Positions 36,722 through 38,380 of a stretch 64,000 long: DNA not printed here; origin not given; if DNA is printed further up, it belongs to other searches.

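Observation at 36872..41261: Soluble sphingosine-1-phosphate-lyase homologue + cytoplasmic serine hydrolase + MFS importer directly upstream of the GRE module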

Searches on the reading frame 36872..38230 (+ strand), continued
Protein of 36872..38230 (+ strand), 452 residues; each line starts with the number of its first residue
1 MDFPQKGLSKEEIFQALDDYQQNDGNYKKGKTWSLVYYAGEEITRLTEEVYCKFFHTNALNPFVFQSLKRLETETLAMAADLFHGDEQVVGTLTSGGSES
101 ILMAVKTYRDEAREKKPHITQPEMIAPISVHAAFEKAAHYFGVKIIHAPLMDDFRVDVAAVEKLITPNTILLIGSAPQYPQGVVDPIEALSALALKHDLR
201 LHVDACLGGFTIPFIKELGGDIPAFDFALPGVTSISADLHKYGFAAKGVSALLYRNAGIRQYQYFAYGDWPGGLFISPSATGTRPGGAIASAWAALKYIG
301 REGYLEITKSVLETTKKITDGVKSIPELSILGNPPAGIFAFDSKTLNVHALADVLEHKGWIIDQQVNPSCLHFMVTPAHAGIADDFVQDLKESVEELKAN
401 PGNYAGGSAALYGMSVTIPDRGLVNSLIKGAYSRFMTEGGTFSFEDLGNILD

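Call 46: find_encoding_contigs(protein=P0028, flank=10000, max_places=2)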
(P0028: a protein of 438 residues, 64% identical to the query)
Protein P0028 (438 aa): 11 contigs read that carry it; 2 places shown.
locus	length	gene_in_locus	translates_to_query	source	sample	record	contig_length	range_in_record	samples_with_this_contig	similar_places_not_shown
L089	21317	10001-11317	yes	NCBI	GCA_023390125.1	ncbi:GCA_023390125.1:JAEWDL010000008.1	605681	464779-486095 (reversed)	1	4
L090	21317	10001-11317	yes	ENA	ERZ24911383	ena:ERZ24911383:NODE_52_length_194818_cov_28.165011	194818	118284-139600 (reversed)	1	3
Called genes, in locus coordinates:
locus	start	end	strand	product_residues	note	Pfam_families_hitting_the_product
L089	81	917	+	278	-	PF00512:HisKA (weak), PF02518:HATPase_c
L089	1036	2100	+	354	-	PF00072:Response_reg, PF12833:HTH_18, PF00165:HTH_AraC (weak)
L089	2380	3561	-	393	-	PF00438:S-AdoMet_synt_N, PF02772:S-AdoMet_synt_M, PF02773:S-AdoMet_synt_C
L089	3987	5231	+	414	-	-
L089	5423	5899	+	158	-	-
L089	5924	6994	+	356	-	PF04069:OpuAC (weak), PF13379:NMT1_2, PF09084:NMT1, PF12974:Phosphonate-bd, PF16868:NMT1_3 (weak)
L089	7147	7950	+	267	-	PF00528:BPD_transp_1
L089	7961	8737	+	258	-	PF00005:ABC_tran, PF13304:AAA_21 (faint)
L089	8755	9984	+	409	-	-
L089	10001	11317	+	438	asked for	PF00266:Aminotran_5 (weak), PF00282:Pyridoxal_deC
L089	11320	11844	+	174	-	PF13527:Acetyltransf_9 (weak), PF13673:Acetyltransf_10 (weak), PF00583:Acetyltransf_1, PF13508:Acetyltransf_7, PF08445:FR47 (weak)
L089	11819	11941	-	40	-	-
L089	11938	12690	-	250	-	PF01061:ABC2_membrane, PF12698:ABC2_membrane_3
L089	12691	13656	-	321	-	PF00005:ABC_tran, PF13304:AAA_21 (weak), PF13732:DrrA1-3_C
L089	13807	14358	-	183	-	PF01381:HTH_3, PF12844:HTH_19 (weak)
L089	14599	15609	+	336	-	PF00022:Actin, PF06723:MreB_Mbl, PF00012:HSP70, PF14450:FtsA (weak)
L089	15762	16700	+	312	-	PF04085:MreC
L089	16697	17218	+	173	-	PF04093:MreD (weak)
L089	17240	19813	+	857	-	PF03717:PBP_dimer, PF00905:Transpeptidase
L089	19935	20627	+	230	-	PF05209:MinC_N (weak), PF22642:MinC_N_1, PF03961:FapA (weak), PF03775:MinC_C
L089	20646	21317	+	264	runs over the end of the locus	PF00142:Fer4_NifH (faint), PF01656:CbiA, PF02374:ArsA_ATPase, PF06564:CBP_BcsQ, PF09140:MipZ, PF10609:ParA, PF13614:AAA_31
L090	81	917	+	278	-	PF00512:HisKA (weak), PF02518:HATPase_c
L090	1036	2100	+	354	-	PF00072:Response_reg, PF12833:HTH_18, PF00165:HTH_AraC (weak)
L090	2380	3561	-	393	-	PF00438:S-AdoMet_synt_N, PF02772:S-AdoMet_synt_M, PF02773:S-AdoMet_synt_C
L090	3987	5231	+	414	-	-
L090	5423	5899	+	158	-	-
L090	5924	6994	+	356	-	PF04069:OpuAC (weak), PF13379:NMT1_2, PF09084:NMT1, PF12974:Phosphonate-bd, PF16868:NMT1_3 (weak)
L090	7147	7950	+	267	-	PF00528:BPD_transp_1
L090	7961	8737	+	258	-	PF00005:ABC_tran, PF13304:AAA_21 (faint)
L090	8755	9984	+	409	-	-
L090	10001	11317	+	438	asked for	PF00266:Aminotran_5 (weak), PF00282:Pyridoxal_deC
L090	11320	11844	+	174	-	PF13527:Acetyltransf_9 (weak), PF13673:Acetyltransf_10 (weak), PF00583:Acetyltransf_1, PF13508:Acetyltransf_7, PF08445:FR47 (weak)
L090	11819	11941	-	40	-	-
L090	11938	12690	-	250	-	PF01061:ABC2_membrane, PF12698:ABC2_membrane_3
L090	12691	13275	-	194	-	PF00005:ABC_tran (faint), PF13304:AAA_21, PF13732:DrrA1-3_C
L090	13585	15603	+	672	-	PF13676:TIR_2 (faint), PF18163:LD_cluster2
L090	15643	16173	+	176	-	PF08937:ThsB_TIR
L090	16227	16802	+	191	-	PF08937:ThsB_TIR (weak), PF13676:TIR_2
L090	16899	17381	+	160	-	PF08937:ThsB_TIR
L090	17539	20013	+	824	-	-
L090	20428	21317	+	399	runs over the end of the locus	PF01548:DEDD_Tnp_IS110, PF02371:Transposase_20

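Call 47: search_protein_families(library=ncbifam, proteins=[L089:3987-5231:+, L089:5423-5899:+, L089:5924-6994:+, L089:8755-9984:+, L089:11320-11844:+, L086:5881-6867:+, L086:6845-8185:+, L086:2623-5085:+, L086:8124-9881:-, L086:15633-16682:+], max_evalue=0.01)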
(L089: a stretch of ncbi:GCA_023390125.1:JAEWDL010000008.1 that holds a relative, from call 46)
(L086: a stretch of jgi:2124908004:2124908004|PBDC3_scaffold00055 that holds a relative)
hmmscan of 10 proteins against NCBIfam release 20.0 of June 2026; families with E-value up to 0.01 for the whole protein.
L089:3987-5231:+ (414 aa): 2 families
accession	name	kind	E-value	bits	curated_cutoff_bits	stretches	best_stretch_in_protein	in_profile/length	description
NF045502.1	variant_rSAM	domain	1.2e-57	195.5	125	1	27-388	7-356/357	radical SAM protein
TIGR04043.1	rSAM_MSMEG_0568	hypoth_equivalog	4.1e-09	35.9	303.7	1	88-393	48-333/354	MSMEG_0568 family radical SAM protein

L089:5423-5899:+ (158 aa): 0 families

L089:5924-6994:+ (356 aa): 13 families
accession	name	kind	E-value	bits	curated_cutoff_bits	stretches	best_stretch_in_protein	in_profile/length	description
TIGR01728.1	SsuA_fam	subfamily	8e-71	238.6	163.5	1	66-350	1-289/290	aliphatic sulfonate ABC transporter substrate-binding protein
NF008588.0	PRK11553.1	subfamily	6.9e-46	156.6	299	1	42-343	8-306/319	aliphatic sulfonate ABC transporter substrate-binding protein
TIGR01729.1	taurine_ABC_bnd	equivalog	3e-30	105.7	304.25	1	69-280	4-214/300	taurine ABC transporter substrate-binding protein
NF008553.0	PRK11480.1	equivalog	2e-20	73.2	490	1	55-295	14-257/320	taurine ABC transporter substrate-binding protein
TIGR03427.1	ABC_peri_uca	equivalog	4.8e-15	55.5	333.9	1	79-300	19-242/328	putative urea ABC transporter substrate-binding protein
TIGR02122.1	TRAP_TAXI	subfamily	2.7e-11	42.9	84.35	1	132-221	107-196/320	TAXI family TRAP transporter solute-binding subunit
NF040735.1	SBP_SaoX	equivalog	4.4e-10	39.2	300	1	107-355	41-297/330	ABC transporter substrate-binding subunit SaoX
TIGR01098.1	3A0109s03R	subfamily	3.6e-09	36.5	112.05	1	41-258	11-228/253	phosphate/phosphite/phosphonate ABC transporter substrate-binding protein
TIGR01096.1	3A0103s03R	subfamily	1e-07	31.7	256.35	1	146-235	108-193/250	lysine/arginine/ornithine ABC transporter substrate-binding protein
TIGR03871.1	ABC_peri_MoxJ_2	subfamily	0.00043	20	212.15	1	164-235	100-174/232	quinoprotein dehydrogenase-associated putative ABC transporter substrate-binding protein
NF041764.1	ArtI_Ecoli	equivalog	0.00082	18.8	522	1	149-207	107-168/243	arginine ABC transporter substrate-binding protein ArtI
NF011583.0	PRK15007.1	subfamily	0.0027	17.1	358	1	148-209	106-170/243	arginine ABC transporter substrate-binding protein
TIGR03431.1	PhnD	equivalog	0.0032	16.9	261.1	1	106-173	70-140/288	phosphonate ABC transporter substrate-binding protein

L089:8755-9984:+ (409 aa): 3 families
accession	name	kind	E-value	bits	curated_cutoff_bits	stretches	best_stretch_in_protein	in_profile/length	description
NF045502.1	variant_rSAM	domain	1.4e-54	185.5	125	1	25-377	7-351/357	radical SAM protein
TIGR04043.1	rSAM_MSMEG_0568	hypoth_equivalog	2.2e-11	43.4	303.7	1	84-314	48-271/354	MSMEG_0568 family radical SAM protein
TIGR00433.2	bioB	equivalog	0.003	16.9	225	1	156-278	54-164/307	biotin synthase BioB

L089:11320-11844:+ (174 aa): 5 families
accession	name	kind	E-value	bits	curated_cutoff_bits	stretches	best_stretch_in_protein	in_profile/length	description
NF002959.0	PRK03624.1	equivalog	6e-08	32.5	124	1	91-156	70-137/147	GNAT family acetyltransferase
NF043067.1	AAC_6p_group_E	equivalog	0.0022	17.9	140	1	47-129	25-106/140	aminoglycoside 6'-N-acetyltransferase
NF049894.1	CG3035_N_ac_Glu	equivalog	0.0041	16.4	280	1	100-150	239-291/300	N-acetylglutamate synthase, CG3035 family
NF000482.1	AAC_3_XI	exception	0.0049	16.7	300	1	91-149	73-133/148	aminoglycoside N-acetyltransferase AAC(3)-XI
NF002368.0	PRK01346.1-5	equivalog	0.0097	14.8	576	0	38-156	27-140/402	enhanced intracellular survival protein Eis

L086:5881-6867:+ (328 aa): 15 families
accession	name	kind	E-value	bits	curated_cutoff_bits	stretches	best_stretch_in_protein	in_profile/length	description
TIGR03405.1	Phn_Fe-ADH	equivalog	8.2e-53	179.4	423.7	1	30-263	62-304/355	iron-containing alcohol dehydrogenase PsrA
NF041833.1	Fe_ADH_ErcA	equivalog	6.6e-52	176.9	550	1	26-271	67-316/382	alcohol dehydrogenase-like regulatory protein ErcA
NF010378.0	PRK13805.1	equivalog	3.6e-47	160.8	951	1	26-253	521-761/872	bifunctional acetaldehyde-CoA/alcohol dehydrogenase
NF050025.1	SulfAcetaldRedSarD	equivalog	9.9e-43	146.4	700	1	30-240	71-282/385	sulfoacetaldehyde reductase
NF053866.1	CholDhdGbsBBac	equivalog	3.3e-42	144.5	550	1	29-250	77-302/392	choline dehydrogenase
TIGR02638.1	lactal_redase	equivalog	1.4e-40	139.3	523.15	1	41-251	81-294/379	lactaldehyde reductase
NF011998.0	PRK15454.1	equivalog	2.8e-38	131.7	556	1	33-252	93-313/395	ethanolamine utilization ethanol dehydrogenase EutG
NF007363.0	PRK09860.1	equivalog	2e-36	125.9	581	1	40-255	82-301/383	L-threonine dehydrogenase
NF007911.0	PRK10624.1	equivalog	4.9e-36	124.5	537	1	30-252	71-294/382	lactaldehyde reductase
NF058672.1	4HyButDHCUPNE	equivalog_domain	3.9e-35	121.7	500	1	36-253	73-295/378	4-hydroxybutyrate dehydrogenase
TIGR04266.1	NDMA_methanol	equivalog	2.1e-20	73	625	1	31-255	79-309/420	NDMA-dependent methanol dehydrogenase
NF041822.1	daptide_DH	equivalog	1.2e-18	67.2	300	1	32-186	42-202/363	daptide-type RiPP biosynthesis dehydogenase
NF011717.0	PRK15138.1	equivalog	2.6e-15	56.4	645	1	30-251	69-298/387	alcohol dehydrogenase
NF006941.0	PRK09423.1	subfamily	1.9e-05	23.7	336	1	38-66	76-104/367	glycerol dehydrogenase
NF002022.0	PRK00843.1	equivalog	0.0012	17.9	413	1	34-67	75-108/350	NAD(P)-dependent glycerol-1-phosphate dehydrogenase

L086:6845-8185:+ (446 aa): 70 families (the best 25 are shown)
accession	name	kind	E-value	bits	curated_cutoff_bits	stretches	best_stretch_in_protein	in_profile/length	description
NF004718.0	PRK06062.1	subfamily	5.8e-153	509.7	472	1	5-442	13-450/454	hypothetical protein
NF005683.0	PRK07481.1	subfamily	1.7e-99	333.8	575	1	20-439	19-448/453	hypothetical protein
NF005102.0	PRK06541.1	equivalog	2.4e-97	326.3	574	1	30-440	35-455/460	aspartate aminotransferase family protein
NF005682.0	PRK07480.1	subfamily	6.2e-96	321.9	510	1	32-431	38-442/459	aminotransferase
NF005447.0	PRK07036.1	equivalog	1.8e-90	303.9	618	1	3-441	5-455/468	aminotransferase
NF005812.0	PRK07678.1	subfamily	2e-89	300.3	488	1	5-439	4-448/451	aminotransferase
NF005684.0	PRK07482.1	subfamily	1.8e-87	293.9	687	1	22-429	25-443/464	hypothetical protein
NF004426.0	PRK05769.1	equivalog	6.5e-86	288.8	552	1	9-440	18-439/441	acetyl ornithine aminotransferase family protein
NF004767.0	PRK06105.1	subfamily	1.1e-85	287.9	517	1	27-440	28-449/460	aminotransferase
NF005685.0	PRK07483.1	equivalog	3.5e-85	286.5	485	1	33-396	16-389/444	aspartate aminotransferase family protein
NF006228.0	PRK08360.1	equivalog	9.7e-82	274.9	608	1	27-444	21-430/443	aspartate aminotransferase family protein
NF005375.0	PRK06917.1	equivalog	9.2e-80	268.5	535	1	33-438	18-436/448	aspartate aminotransferase family protein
NF049939.1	HyAminethphonNHLyPbfA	equivalog_domain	4.5e-79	265.9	525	1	32-439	46-440/442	(R)-1-hydroxy-2-aminoethylphosphonate ammonia-lyase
NF005993.0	PRK08117.1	subfamily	3.4e-77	259.9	574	1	21-441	17-430/433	aspartate aminotransferase family protein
NF004625.0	PRK05965.1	subfamily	3e-76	257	729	1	32-437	31-444/460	hypothetical protein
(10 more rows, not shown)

L086:2623-5085:+ (820 aa): 12 families
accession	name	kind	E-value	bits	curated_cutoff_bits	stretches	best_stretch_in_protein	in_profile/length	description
NF048011.1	SfplDhtHpsGDes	equivalog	0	1428.8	1000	1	11-817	13-819/821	(2S)-3-sulfopropanediol dehydratase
TIGR01774.1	PFL2-3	subfamily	2.5e-171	571.7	678.2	1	33-817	15-784/786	formate C-acetyltransferase/glycerol dehydratase family glycyl radical enzyme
NF043068.1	glycl_HYPD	equivalog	2.7e-154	515.2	1100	1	32-817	12-782/784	trans-4-hydroxy-L-proline dehydratase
TIGR04394.1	choline_CutC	equivalog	2.6e-153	512.4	1050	1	23-815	4-784/789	choline trimethylamine-lyase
NF048009.1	SfplDhtHpfGKleb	equivalog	2.7e-135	452.5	1000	1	16-816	20-821/824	(2S)-3-sulfopropanediol dehydratase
NF007437.0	PRK09983.1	equivalog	3.1e-127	425.7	1109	1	36-817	17-763/765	formate C-acetyltransferase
NF033718.1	indole_decarb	equivalog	2.4e-103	346.9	1100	2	121-817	156-866/868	indoleacetate decarboxylase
NF033715.1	glycyl_HPDL_Lrg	equivalog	4.9e-91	305.9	1150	2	120-619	167-680/901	4-hydroxyphenylacetate decarboxylase large subunit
TIGR01255.1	pyr_form_ly_1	equivalog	1.8e-26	92.9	994.2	1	272-817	228-741/744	formate C-acetyltransferase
NF038360.1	rad_fix_GrcA3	exception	7.9e-17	61.1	158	1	749-818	7-76/78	autonomous glycyl radical cofactor GrcA3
NF008341.1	PRK11127.1-1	equivalog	1.6e-14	53.6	145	1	763-818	23-78/80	autonomous glycyl radical cofactor GrcA2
TIGR04365.1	spare_glycyl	equivalog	5.6e-11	42.8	170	1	765-815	71-121/126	autonomous glycyl radical cofactor GrcA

L086:8124-9881:- (585 aa): 12 families
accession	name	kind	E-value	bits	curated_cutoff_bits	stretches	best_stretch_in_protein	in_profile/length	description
NF045925.1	3-sucCA_synth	equivalog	5.6e-66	223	800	1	43-518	31-485/498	3-succinylated cholic acid synthase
NF038269.1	lipase_LipE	equivalog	1.5e-07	30.9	750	1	82-223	76-217/407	lipase LipE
NF041666.1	ampC_Ecan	exception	8.7e-06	24.8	860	1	85-224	71-205/381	CMY2-MIR-ACT-EC family cephalosporin-hydrolyzing class C beta-lactamase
NF000187.3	BlaMIR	exception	3.7e-05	23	882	1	85-224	71-205/381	MIR family cephalosporin-hydrolyzing class C beta-lactamase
NF033085.1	bla_class_C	equivalog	4.4e-05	22.5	415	1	96-241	58-198/356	class C beta-lactamase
NF000385.4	blaACT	exception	5.8e-05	22.3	810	1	86-224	72-205/380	ACT family cephalosporin-hydrolyzing class C beta-lactamase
NF045671.1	blaPNC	exception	6.8e-05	21.9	750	1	83-251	86-248/401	PNC family class C beta-lactamase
NF000419.2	blaCMH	exception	0.0001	21.6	875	1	85-224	71-205/381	CMH family class C beta-lactamase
NF050047.1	blaELC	exception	0.00076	18.4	840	1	91-225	129-258/434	ELC family class C beta-lactamase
NF012173.1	CMY2-MIR-ACT-EC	exception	0.0019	17.1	680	1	93-225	79-206/380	CMY2/MIR/ACT/EC family class C beta-lactamase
NF033575.1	blaRHO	exception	0.002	17.1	825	1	86-227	72-206/380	RHO family class C beta-lactamase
NF040478.1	blaLAQ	exception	0.0027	16.7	850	1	95-240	80-220/380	LAQ family class C beta-lactamase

L086:15633-16682:+ (349 aa): 4 families
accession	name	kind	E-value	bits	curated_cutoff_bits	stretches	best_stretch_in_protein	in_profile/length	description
TIGR03659.1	IsdE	equivalog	3.3e-15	56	298.65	1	221-345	170-292/292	heme ABC transporter substrate-binding protein IsdE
TIGR04281.1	peripla_PGF_1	equivalog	5.9e-10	38.8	325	1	57-319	6-240/330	PGF-CTERM-anchored ABC transporter substrate-binding protein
NF008501.1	PRK11411.1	subfamily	0.00048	19.2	320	1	232-320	187-269/303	Fe(3+) dicitrate ABC transporter substrate-binding protein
NF008200.0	PRK10957.1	equivalog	0.0018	17.3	205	0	129-324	113-309/330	Fe2+-enterobactin ABC transporter substrate-binding protein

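Call 51: find_related_loci(query=window:36872-38227:+, collection=metagenome_contigs, flank=10000)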
Query window:36872-38227:+ (452 aa) in metagenome_contigs; peptide patterns used: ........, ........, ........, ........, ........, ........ (x = any residue, [..] = any of these).
320 stretches matched a pattern; 212 encode a relative of the query (tblastn E <= 1e-3); the best 80 are kept; 80 distinct loci.
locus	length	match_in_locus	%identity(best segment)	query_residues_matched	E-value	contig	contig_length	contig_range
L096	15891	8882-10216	64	1-444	0e+0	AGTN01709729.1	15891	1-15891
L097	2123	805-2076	59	5-428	2e-178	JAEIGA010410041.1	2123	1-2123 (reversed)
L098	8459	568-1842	53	1-428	1e-159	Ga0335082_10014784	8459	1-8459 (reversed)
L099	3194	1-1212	57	23-428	1e-165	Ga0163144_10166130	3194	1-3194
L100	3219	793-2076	51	1-428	4e-165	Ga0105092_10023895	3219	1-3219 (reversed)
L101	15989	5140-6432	52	3-439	7e-157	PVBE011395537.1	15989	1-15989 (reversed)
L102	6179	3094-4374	55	1-428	9e-158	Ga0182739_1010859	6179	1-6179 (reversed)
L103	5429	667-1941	53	1-428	2e-158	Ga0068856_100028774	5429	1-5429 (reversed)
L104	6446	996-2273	51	3-428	3e-157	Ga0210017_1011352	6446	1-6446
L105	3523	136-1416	55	1-428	3e-163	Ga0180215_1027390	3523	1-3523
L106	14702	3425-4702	52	3-427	3e-156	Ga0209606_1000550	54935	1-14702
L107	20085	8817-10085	56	4-424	2e-155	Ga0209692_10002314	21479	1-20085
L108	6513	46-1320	51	4-428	4e-155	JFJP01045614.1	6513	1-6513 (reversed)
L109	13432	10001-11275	50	4-428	4e-154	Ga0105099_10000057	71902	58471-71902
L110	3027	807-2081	52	4-428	4e-162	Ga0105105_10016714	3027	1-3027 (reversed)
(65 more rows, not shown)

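Call 75: predict_structure(alignment_id=A1)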
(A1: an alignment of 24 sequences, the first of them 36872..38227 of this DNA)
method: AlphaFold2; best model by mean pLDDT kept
length: 452 residues; sequences in the alignment: 24
mean_pLDDT: 88.9   pTM: 0.89
mean pLDDT of the five models: 88.9, 87.9, 86.9, 86.8, 83.0
residues with pLDDT >= 90: 299; 70-90: 111; 50-70: 34; < 50: 8
segments of 3 or more residues with pLDDT < 50: 280-283
pLDDT, mean of each block of 10 residues (from residue 1): 90 94 85 82 94 82 80 95 96 89 95 96 95 93 97 96 98 93 96 98 92 95 95 95 88 95 76 51 74 96 96 96 97 92 93 92 85 93 96 95 75 72 82 82 62 48
secondary structure, 60 per line:
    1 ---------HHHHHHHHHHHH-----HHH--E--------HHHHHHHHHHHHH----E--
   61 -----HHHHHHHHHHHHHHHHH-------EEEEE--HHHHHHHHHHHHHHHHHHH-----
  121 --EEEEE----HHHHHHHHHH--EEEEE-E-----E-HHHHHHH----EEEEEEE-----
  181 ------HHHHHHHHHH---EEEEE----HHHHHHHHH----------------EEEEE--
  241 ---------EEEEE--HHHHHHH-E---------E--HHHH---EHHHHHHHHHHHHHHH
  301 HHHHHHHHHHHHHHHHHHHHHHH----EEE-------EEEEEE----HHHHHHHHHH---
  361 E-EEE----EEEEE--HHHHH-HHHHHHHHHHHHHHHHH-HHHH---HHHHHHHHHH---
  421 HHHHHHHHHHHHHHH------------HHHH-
elements in order: H10-21 H41-53 H66-82 E90-94 H97-115 E123-127 H132-141 E144-148 H158-164 E169-175 H187-196 E200-204 H209-217 E234-238 E250-254 H257-263 H278-281 H286-323 E328-330 E338-343 H348-357 E363-365 E370-374 H377-381 H383-399 H401-404 H408-417 H421-435 H448-451
